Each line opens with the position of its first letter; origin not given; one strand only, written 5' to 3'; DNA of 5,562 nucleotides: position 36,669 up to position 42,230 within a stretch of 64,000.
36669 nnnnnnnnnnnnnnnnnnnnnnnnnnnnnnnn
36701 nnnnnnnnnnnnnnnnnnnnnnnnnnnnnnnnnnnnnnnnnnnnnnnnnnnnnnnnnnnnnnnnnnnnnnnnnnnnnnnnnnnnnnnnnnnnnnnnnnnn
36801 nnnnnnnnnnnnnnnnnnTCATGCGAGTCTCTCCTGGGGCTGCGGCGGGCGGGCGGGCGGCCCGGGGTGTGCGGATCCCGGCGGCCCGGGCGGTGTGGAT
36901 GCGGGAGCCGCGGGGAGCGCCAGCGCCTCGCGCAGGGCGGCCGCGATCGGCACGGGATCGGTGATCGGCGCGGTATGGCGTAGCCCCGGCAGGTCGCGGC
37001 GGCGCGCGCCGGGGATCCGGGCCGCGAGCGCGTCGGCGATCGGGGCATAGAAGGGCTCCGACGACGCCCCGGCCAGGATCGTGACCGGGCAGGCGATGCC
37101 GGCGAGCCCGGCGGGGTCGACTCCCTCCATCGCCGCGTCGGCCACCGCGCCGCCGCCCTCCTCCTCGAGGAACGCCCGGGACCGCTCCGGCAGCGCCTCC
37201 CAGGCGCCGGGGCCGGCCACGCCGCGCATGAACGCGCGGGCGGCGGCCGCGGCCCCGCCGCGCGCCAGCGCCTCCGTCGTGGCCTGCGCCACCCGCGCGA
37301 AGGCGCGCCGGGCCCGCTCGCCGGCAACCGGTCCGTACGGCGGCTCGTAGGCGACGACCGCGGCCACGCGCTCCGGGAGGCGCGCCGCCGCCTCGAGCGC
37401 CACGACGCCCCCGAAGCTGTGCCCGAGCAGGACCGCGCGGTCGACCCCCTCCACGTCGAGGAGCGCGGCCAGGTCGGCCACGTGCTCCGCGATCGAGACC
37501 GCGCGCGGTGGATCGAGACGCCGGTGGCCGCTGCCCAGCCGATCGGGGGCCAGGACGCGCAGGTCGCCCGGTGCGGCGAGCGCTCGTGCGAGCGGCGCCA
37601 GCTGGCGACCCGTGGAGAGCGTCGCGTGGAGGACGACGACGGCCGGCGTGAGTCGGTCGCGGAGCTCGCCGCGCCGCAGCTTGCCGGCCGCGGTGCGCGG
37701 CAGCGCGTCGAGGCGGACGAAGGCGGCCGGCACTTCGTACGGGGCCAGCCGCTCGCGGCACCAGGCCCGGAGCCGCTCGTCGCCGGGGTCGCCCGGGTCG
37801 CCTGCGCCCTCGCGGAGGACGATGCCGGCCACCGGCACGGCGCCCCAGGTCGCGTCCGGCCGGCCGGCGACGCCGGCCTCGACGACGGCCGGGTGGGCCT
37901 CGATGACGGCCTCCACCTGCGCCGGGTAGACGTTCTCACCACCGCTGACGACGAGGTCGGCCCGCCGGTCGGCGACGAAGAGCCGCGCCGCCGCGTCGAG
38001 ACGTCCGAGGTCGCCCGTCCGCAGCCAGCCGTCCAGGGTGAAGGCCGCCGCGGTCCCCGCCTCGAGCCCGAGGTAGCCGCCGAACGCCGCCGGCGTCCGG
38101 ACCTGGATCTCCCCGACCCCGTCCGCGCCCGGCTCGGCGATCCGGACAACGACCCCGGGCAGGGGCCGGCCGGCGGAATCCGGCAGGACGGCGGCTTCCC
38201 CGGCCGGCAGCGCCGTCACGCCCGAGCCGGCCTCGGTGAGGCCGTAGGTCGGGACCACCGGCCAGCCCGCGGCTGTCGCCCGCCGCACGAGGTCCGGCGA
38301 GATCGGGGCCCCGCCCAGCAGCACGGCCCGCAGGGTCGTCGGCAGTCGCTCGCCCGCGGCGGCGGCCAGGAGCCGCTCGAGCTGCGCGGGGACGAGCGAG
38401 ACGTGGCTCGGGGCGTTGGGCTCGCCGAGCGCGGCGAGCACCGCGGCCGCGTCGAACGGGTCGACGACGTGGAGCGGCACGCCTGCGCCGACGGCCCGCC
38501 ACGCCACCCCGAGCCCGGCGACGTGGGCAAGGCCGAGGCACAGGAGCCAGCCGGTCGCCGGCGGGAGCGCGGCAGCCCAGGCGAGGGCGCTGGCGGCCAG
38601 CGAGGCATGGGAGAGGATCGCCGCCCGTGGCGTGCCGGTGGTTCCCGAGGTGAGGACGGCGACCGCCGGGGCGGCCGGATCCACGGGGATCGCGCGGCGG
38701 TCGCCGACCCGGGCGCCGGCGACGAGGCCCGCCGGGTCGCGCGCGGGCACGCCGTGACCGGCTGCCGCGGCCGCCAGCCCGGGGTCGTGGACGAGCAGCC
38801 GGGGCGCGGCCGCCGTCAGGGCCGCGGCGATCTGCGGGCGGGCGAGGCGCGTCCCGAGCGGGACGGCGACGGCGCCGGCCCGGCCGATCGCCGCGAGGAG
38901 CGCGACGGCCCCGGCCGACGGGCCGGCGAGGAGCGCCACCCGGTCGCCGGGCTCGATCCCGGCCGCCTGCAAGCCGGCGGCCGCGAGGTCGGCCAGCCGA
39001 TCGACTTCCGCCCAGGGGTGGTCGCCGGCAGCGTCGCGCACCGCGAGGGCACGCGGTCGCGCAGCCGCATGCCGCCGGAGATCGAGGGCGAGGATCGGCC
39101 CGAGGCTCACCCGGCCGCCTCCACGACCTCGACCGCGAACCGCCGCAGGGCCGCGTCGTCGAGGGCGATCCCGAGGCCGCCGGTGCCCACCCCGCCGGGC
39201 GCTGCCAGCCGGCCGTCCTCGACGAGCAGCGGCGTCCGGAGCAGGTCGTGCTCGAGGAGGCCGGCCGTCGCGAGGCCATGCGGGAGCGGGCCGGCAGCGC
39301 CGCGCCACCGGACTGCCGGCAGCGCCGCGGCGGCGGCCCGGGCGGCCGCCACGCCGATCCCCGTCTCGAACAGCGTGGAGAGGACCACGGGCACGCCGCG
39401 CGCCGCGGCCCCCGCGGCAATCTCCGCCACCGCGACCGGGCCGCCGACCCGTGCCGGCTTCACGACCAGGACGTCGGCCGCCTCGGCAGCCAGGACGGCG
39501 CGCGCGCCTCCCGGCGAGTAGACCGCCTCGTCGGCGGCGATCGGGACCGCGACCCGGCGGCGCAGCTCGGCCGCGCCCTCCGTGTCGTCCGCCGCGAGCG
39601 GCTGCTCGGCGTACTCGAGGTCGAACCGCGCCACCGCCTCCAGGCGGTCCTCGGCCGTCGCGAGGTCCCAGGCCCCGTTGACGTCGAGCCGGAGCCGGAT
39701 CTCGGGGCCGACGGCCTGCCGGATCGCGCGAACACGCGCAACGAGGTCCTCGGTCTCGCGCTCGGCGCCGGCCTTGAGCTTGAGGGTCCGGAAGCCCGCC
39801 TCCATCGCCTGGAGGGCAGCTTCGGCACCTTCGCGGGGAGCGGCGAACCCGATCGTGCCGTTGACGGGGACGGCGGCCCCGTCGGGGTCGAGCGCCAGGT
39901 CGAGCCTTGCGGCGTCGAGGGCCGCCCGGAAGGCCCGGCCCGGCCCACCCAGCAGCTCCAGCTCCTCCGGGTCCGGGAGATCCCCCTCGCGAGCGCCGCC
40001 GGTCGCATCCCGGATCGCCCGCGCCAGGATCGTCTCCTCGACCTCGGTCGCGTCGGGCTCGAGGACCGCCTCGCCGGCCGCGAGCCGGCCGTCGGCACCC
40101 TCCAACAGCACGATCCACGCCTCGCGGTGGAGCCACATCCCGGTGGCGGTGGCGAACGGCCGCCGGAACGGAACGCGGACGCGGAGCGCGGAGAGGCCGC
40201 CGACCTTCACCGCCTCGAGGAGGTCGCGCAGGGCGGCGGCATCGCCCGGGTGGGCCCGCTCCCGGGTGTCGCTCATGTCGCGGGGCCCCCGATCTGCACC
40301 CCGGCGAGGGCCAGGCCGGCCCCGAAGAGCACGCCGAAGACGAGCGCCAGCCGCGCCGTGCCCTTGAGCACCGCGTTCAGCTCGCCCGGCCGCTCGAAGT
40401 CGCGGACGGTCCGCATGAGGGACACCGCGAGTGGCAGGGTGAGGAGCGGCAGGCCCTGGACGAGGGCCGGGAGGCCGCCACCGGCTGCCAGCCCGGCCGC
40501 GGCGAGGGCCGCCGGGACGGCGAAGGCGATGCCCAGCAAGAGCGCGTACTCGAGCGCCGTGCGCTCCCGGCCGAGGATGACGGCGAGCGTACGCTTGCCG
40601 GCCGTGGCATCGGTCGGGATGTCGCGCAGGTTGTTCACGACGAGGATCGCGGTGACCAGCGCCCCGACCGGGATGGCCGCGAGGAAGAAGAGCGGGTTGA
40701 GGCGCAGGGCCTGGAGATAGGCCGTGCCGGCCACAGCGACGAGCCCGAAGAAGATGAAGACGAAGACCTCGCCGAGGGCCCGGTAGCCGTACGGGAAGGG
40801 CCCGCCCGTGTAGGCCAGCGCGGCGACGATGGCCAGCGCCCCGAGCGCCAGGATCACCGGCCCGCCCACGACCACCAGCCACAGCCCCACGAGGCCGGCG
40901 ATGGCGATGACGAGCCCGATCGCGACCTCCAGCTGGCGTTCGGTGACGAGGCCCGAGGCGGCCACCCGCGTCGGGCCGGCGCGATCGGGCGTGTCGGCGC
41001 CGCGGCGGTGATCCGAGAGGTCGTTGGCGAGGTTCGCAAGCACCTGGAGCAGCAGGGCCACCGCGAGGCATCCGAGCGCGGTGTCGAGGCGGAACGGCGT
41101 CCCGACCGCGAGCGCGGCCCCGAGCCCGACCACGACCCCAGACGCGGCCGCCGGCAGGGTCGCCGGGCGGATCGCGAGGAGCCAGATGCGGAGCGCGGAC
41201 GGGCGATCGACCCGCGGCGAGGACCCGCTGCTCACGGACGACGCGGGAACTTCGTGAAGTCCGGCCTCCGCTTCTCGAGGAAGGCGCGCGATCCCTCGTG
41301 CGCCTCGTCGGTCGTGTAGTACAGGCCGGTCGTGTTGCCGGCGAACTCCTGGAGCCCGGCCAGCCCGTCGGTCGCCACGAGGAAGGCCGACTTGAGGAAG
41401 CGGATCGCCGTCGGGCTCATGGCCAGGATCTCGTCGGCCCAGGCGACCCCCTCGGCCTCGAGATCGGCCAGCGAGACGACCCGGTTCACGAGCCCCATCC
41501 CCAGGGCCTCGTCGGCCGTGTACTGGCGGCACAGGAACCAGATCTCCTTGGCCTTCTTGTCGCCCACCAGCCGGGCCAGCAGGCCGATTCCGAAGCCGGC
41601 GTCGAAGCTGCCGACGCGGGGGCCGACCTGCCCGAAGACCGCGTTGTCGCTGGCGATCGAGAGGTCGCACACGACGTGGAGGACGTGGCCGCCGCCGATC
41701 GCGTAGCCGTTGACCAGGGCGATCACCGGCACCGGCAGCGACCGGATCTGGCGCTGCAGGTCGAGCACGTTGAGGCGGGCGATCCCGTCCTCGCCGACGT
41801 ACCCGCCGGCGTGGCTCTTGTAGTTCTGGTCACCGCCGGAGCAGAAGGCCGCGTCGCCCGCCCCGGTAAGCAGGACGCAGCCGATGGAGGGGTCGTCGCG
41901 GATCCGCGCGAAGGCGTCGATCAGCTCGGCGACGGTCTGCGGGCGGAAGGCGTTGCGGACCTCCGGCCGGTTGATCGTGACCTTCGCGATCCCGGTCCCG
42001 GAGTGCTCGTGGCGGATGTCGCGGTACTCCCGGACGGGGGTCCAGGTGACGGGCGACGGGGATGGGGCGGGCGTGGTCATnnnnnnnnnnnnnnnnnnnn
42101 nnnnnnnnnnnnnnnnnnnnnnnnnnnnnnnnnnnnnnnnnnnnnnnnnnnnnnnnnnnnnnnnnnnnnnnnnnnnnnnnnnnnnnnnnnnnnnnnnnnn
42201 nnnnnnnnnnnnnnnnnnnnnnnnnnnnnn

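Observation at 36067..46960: Eleven-gene menaquinone operon led by a TetR regulator and fully linked by 4-nt start-stop overlaps, with MenE fused to an alpha/beta hydrolase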

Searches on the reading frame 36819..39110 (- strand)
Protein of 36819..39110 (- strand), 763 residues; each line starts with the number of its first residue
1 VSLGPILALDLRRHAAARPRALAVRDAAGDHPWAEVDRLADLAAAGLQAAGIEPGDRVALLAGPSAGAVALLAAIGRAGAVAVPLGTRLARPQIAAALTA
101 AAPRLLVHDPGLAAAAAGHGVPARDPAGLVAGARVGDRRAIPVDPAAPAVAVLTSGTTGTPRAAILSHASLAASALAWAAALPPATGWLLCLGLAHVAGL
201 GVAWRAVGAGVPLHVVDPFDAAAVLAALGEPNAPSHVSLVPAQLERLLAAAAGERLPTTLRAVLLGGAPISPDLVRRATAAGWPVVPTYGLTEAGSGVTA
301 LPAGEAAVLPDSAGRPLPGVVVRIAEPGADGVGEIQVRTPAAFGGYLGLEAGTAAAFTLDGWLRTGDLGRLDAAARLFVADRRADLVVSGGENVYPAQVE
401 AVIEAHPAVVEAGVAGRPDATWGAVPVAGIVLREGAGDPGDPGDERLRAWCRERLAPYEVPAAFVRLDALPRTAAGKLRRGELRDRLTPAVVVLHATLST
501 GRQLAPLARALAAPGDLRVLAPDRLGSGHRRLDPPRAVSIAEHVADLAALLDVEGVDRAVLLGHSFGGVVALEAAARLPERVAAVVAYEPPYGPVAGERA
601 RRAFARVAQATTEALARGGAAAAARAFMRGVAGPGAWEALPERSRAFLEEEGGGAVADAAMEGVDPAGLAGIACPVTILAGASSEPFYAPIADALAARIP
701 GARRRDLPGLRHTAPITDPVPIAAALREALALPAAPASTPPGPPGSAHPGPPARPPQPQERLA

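Call 7: search_protein_families(library=ncbifam, proteins=[window:36819-39110:-], max_evalue=0.00001)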
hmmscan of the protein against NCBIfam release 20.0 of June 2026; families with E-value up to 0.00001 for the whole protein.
window:36819-39110:- (763 aa): 110 families (the best 25 are shown)
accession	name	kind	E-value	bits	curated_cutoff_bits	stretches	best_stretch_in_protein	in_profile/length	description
TIGR01923.1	menE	equivalog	2.1e-92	310.3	330.15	1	33-482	2-441/442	o-succinylbenzoate--CoA ligase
NF002966.0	PRK03640.1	equivalog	1.8e-89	300.6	556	1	11-486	8-479/483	o-succinylbenzoate--CoA ligase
NF004837.0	PRK06187.1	subfamily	7.1e-88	295.1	476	2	139-488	163-523/531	long-chain-fatty-acid--CoA ligase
NF006572.0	PRK09088.1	equivalog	7.3e-76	255.8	696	1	13-488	9-488/491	acyl-CoA synthetase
NF005857.1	PRK07786.1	exception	7.4e-65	219.4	733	1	10-487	14-512/513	fatty-acid--CoA ligase FadD5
NF005702.0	PRK07514.1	subfamily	6.6e-63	212.8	558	1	15-487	13-500/506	malonyl-CoA synthase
NF005801.1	PRK07656.1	equivalog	5.8e-62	209.9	657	1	13-484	9-500/500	FadD3 family acyl-CoA ligase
NF052580.1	Str24CoAsynCasG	equivalog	1.6e-61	208.3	750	1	38-483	74-546/548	steroid-24-oyl-CoA synthetase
NF005676.0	PRK07470.1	equivalog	1.4e-59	202.1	774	1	8-489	23-531/544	acyl-CoA synthetase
NF006539.0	PRK09029.1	equivalog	4.9e-59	200.4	494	1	12-488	10-452/458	o-succinylbenzoate--CoA ligase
NF004114.0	PRK05605.1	equivalog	1.9e-58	198.2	766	1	143-488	218-570/575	long-chain-fatty-acid--CoA ligase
NF004797.0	PRK06145.1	equivalog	6.3e-58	196.3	850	1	14-487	11-495/499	acyl-CoA synthetase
NF005307.0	PRK06839.1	equivalog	1e-57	195.9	748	1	37-485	35-491/496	o-succinylbenzoate--CoA ligase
NF006182.0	PRK08316.1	subfamily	4.4e-56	190.4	663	1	11-488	17-518/523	fatty acyl-CoA synthetase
NF004511.1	PRK05852.1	equivalog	1.1e-54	186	650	1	13-486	7-503/505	FadD7 family fatty acid--CoA ligase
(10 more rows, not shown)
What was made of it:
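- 37647..39110 (-): MenE portion of the fusion (residues 1-488), OSB-CoA ligase. TIGR01923 310.3 bits against a cut-off of 330 (call 7).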

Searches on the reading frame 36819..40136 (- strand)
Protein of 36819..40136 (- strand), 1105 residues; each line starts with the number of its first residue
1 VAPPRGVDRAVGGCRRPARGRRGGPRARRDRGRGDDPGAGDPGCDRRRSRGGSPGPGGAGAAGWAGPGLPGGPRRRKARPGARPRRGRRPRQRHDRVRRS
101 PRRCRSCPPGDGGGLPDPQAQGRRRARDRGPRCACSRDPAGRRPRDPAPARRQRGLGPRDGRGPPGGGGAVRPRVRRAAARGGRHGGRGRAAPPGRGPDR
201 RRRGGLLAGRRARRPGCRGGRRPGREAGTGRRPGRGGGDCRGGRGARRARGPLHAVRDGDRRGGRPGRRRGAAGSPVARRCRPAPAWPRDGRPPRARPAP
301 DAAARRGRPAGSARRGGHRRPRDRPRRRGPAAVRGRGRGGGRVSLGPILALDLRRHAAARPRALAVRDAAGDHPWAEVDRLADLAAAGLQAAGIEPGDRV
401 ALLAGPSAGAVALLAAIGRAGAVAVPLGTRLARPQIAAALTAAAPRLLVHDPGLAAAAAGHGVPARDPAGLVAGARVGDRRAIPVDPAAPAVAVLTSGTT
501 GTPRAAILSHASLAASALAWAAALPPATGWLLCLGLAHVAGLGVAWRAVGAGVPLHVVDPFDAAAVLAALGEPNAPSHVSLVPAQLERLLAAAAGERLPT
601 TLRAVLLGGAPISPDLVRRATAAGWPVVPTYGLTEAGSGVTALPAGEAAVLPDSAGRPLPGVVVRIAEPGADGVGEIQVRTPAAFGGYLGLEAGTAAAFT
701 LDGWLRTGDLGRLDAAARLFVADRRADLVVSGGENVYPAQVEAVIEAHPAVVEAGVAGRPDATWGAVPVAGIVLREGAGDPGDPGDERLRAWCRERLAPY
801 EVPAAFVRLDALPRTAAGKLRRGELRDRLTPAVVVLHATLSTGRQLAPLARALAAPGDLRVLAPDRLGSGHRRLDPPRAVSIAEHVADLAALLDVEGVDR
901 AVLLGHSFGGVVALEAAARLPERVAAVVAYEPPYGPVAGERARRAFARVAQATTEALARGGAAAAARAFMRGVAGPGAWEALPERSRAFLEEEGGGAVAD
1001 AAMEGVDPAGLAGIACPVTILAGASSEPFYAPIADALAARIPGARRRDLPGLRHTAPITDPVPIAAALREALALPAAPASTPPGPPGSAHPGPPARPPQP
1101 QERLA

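Call 5: search_protein_families(library=pfam, proteins=[window:36819-40136:-], max_evalue=0.001)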
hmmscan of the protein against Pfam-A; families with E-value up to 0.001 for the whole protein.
window:36819-40136:- (1105 aa): 6 families
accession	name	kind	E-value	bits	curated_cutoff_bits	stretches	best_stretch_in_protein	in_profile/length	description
PF00501.34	AMP-binding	-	6.9e-57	193.4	29.9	1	353-689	1-384/384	AMP-binding enzyme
PF13193.12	AMP-binding_C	-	1.5e-19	71.1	24.5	1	740-819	1-76/76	AMP-binding enzyme C-terminal domain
PF12697.13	Abhydrolase_6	-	7.4e-16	59.9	26.3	1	833-1067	1-217/217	Alpha/beta hydrolase family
PF00561.26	Abhydrolase_1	-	8.5e-14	52.2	25.8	1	831-958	1-129/245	alpha/beta hydrolase fold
PF12146.15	Hydrolase_4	-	5.9e-09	36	27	1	832-950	6-127/239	Serine aminopeptidase, S33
PF00975.26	Thioesterase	-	0.0002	22.1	26.4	1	835-926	5-93/226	Thioesterase domain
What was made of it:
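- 37647..39110 (-): PF00501 193 bits plus PF13193 71 bits (call 5).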

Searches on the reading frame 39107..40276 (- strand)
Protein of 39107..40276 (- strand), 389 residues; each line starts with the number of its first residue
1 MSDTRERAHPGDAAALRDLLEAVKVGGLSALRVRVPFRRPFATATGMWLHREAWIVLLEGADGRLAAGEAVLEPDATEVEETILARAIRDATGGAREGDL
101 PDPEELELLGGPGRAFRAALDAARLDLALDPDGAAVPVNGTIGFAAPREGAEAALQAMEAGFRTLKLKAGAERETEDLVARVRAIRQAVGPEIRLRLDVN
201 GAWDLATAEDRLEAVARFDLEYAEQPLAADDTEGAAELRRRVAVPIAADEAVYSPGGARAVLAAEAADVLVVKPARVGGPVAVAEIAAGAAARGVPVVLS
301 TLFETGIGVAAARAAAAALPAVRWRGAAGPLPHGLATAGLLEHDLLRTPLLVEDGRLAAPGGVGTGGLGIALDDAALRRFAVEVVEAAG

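Call 7: search_protein_families(library=ncbifam, proteins=[window:39107-40276:-], max_evalue=0.00001)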
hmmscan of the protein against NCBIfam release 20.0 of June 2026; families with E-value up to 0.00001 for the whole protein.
window:39107-40276:- (389 aa): 16 families
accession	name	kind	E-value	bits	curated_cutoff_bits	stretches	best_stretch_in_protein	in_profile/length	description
NF002782.0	PRK02901.1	equivalog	5.6e-45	153.7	288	1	117-359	61-290/328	o-succinylbenzoate synthase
TIGR02534.1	mucon_cyclo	subfamily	5.8e-39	134.2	334.95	1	150-380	146-365/368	muconate/chloromuconate family cycloisomerase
NF002739.0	PRK02714.1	equivalog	7.6e-27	94.6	259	1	153-319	125-290/320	o-succinylbenzoate synthase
TIGR01927.1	menC_gam_Gplu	equivalog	2.3e-25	89.5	130.55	1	157-319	120-282/307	o-succinylbenzoate synthase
NF047820.1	TalGalacDh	equivalog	1.8e-24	86.4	500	1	151-315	156-319/371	L-talarate/galactarate dehydratase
TIGR01928.1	menC_lowGC_arch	equivalog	1.3e-23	83.6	200.65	1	32-323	2-303/325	o-succinylbenzoate synthase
NF042940.1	racemase_DgcA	equivalog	1.1e-18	67.5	400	1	32-318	5-287/323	N-acetyl-D-Glu racemase DgcA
NF010624.0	PRK14017.1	equivalog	4.9e-17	62.1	311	1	140-381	118-361/382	galactonate dehydratase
NF040866.1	AraD_Arch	equivalog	2.6e-16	59.6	650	1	157-382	159-371/372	arabinonate dehydratase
NF003473.0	PRK05105.1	equivalog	1.8e-15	56.8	236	1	153-321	128-293/331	o-succinylbenzoate synthase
NF043002.1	HProlDhtase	equivalog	1e-12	47.6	500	1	145-318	142-310/366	cis-3-hydroxy-L-proline dehydratase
NF040790.2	glucon_galact_dh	equivalog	1.2e-11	44.1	750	1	173-303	172-302/390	bifunctional D-gluconate/D-galactonate dehydratase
NF011708.0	PRK15129.1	equivalog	4.5e-11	42.3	343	1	138-322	121-290/321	L-Ala-D/L-Glu epimerase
NF041118.1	A_G_epim_Thtga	equivalog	7.1e-11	41.8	500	1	140-317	132-307/341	L-Ala-D/L-Glu epimerase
TIGR03247.1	glucar-dehydr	equivalog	1.2e-08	34.2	828.7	1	158-286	193-324/441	glucarate dehydratase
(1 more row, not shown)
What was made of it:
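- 39107..40276 (-): menC, o-succinylbenzoate synthase (389 aa). NF002782 OSB synthase 154 bits is the best hit but below cut-off (call 7).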

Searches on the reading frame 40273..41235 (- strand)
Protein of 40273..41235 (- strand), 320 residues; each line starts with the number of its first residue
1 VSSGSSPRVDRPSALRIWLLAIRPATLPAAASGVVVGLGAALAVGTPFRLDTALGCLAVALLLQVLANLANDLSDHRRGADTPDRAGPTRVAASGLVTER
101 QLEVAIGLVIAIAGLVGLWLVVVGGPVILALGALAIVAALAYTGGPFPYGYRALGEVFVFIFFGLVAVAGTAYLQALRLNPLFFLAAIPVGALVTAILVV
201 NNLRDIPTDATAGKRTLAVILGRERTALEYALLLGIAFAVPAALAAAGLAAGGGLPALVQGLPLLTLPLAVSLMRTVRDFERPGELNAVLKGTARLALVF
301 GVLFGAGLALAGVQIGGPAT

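Call 7: search_protein_families(library=ncbifam, proteins=[window:40273-41235:-], max_evalue=0.00001)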
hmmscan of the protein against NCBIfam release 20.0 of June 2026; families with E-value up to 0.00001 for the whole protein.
window:40273-41235:- (320 aa): 13 families
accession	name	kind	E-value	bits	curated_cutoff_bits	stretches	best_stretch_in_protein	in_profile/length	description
NF004751.0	PRK06080.1-3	equivalog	1.1e-90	304.2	264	1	12-310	7-295/296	1,4-dihydroxy-2-naphthoate polyprenyltransferase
NF004750.0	PRK06080.1-2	equivalog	4.7e-67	226.4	346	1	13-310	4-300/301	1,4-dihydroxy-2-naphthoate polyprenyltransferase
TIGR00751.1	menA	equivalog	1.1e-66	225.3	102.15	1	23-306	1-283/284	1,4-dihydroxy-2-naphthoate octaprenyltransferase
NF004754.0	PRK06080.1-6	equivalog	2.5e-47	161.7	522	1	15-311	9-304/308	1,4-dihydroxy-2-naphthoate polyprenyltransferase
NF004749.0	PRK06080.1-1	equivalog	7.4e-46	156.7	277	1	4-311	8-308/311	1,4-dihydroxy-2-naphthoate polyprenyltransferase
NF004617.0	PRK05951.1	equivalog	5.7e-30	104.5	239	1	22-307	21-296/306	prenyltransferase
TIGR02235.1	menA_cyano-plnt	equivalog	7.5e-30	104.2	225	1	17-309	1-284/285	2-carboxy-1,4-naphthoquinone phytyltransferase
NF004753.0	PRK06080.1-5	equivalog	1.7e-29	103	555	1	15-311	11-306/312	1,4-dihydroxy-2-naphthoate polyprenyltransferase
NF009926.0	PRK13387.1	equivalog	8e-29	100.7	316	1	17-309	5-312/317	1,4-dihydroxy-2-naphthoate polyprenyltransferase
NF004752.0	PRK06080.1-4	subfamily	1e-15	58.2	289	1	57-244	45-239/300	1,4-dihydroxy-2-naphthoate polyprenyltransferase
NF005742.0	PRK07566.1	equivalog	5.1e-08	32.4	313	1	50-311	65-311/315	chlorophyll synthase ChlG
TIGR01476.1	chlor_syn_BchG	subfamily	2.5e-06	27.2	212.3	1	61-304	48-277/283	(bacterio)chlorophyll synthase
NF009058.0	PRK12392.1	subfamily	1e-05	24.8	494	0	87-244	84-245/333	bacteriochlorophyll c synthase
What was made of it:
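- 40273..41235 (-): menA, DHNA polyprenyltransferase (320 aa). NF004751 304 bits against a cut-off of 264 (call 7).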

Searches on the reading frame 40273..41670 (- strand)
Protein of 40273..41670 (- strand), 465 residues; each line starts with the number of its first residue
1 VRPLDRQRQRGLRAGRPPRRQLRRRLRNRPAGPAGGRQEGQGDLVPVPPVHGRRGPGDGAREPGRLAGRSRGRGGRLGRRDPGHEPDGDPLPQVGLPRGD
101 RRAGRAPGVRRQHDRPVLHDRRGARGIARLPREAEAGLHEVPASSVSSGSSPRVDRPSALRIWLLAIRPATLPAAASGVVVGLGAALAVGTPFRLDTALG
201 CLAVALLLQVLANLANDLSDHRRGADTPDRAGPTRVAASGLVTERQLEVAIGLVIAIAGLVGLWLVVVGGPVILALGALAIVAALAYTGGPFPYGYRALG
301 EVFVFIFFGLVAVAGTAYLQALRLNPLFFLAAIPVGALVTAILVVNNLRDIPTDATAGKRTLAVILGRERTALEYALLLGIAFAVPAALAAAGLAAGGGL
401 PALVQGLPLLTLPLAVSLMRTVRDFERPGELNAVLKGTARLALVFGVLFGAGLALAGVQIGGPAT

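Call 5: search_protein_families(library=pfam, proteins=[window:40273-41670:-], max_evalue=0.001)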
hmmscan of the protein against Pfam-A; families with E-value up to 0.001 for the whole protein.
window:40273-41670:- (465 aa): 1 family
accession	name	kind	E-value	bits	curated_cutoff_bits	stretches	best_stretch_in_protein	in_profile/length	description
PF01040.23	UbiA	-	3.2e-33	115.5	34.2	1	181-422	5-233/250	UbiA prenyltransferase family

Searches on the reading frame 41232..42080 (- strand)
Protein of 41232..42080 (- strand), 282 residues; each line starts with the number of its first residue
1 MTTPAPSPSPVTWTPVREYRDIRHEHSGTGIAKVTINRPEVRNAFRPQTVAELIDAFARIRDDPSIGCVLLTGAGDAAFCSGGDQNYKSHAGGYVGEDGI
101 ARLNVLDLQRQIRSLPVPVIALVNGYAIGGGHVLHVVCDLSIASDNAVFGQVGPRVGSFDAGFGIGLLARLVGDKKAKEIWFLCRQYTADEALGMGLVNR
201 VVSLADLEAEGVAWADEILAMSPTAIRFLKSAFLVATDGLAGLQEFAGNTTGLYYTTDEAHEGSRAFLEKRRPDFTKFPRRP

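Call 5: search_protein_families(library=pfam, proteins=[window:41232-42080:-], max_evalue=0.001)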
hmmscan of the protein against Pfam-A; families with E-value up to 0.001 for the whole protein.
window:41232-42080:- (282 aa): 2 families
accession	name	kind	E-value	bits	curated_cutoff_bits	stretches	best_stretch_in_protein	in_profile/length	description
PF00378.25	ECH_1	-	6.5e-72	242.3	27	1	29-276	4-249/251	Enoyl-CoA hydratase/isomerase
PF16113.10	ECH_2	-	4.8e-20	72.8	27.2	1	32-207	2-177/335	Enoyl-CoA hydratase/isomerase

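Call 7: search_protein_families(library=ncbifam, proteins=[window:41232-42080:-], max_evalue=0.00001)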
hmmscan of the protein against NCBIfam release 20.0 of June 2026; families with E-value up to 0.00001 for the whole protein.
window:41232-42080:- (282 aa): 70 families (the best 25 are shown)
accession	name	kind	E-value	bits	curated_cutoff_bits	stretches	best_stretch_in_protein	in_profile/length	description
NF005637.0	PRK07396.1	equivalog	7.5e-134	445.3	380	1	10-282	3-273/273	1,4-dihydroxy-2-naphthoyl-CoA synthase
TIGR01929.1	menB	equivalog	1.5e-119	398.3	342.7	1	19-278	1-259/259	1,4-dihydroxy-2-naphthoyl-CoA synthase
NF006186.0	PRK08321.1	equivalog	4.8e-92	308.8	378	1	12-280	13-300/302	1,4-dihydroxy-2-naphthoyl-CoA synthase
TIGR03210.1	badI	equivalog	1.4e-87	293.3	467.6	1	19-278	1-256/256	2-ketocyclohexanecarboxyl-CoA hydrolase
NF051848.1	EnCoAHydtEchA19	equivalog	8.2e-47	159.9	400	1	31-277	10-257/258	enoyl-CoA hydratase EchA19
NF004475.0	PRK05809.1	subfamily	5.1e-44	150.7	394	1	19-276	3-258/260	short-chain-enoyl-CoA hydratase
NF006699.0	PRK09245.1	subfamily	8.5e-42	143.2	354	1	23-276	6-264/266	crotonase/enoyl-CoA hydratase family protein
NF042430.2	EnCoAhydt_DpgD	equivalog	3.3e-40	138.2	400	1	31-276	7-256/258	enoyl-CoA-hydratase DpgD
NF005802.0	PRK07657.1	equivalog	5e-40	137.7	363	1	22-275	5-257/260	enoyl-CoA hydratase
NF006008.0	PRK08139.1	equivalog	6.1e-40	137.4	313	1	25-276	15-264/266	enoyl-CoA hydratase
NF004796.0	PRK06144.1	subfamily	2.1e-38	132.3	272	1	26-276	14-260/262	enoyl-CoA hydratase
NF006007.0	PRK08138.1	subfamily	2.9e-38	131.7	355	1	22-276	9-259/261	enoyl-CoA hydratase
NF005700.0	PRK07511.1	subfamily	4.9e-38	131.2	274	1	34-276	16-259/260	enoyl-CoA hydratase family protein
NF046063.1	oxepin_alt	equivalog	9.4e-38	130.1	300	1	31-274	10-254/254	oxepin-CoA hydrolase, alternative type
NF004857.0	PRK06210.1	equivalog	9.8e-38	130.1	341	1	17-277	5-274/275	enoyl-CoA hydratase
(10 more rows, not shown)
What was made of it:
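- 41232..42080 (-): menB, DHNA-CoA synthase (282 aa). NF005637 445 bits against a cut-off of 380; TIGR01929 398 bits (call 7).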
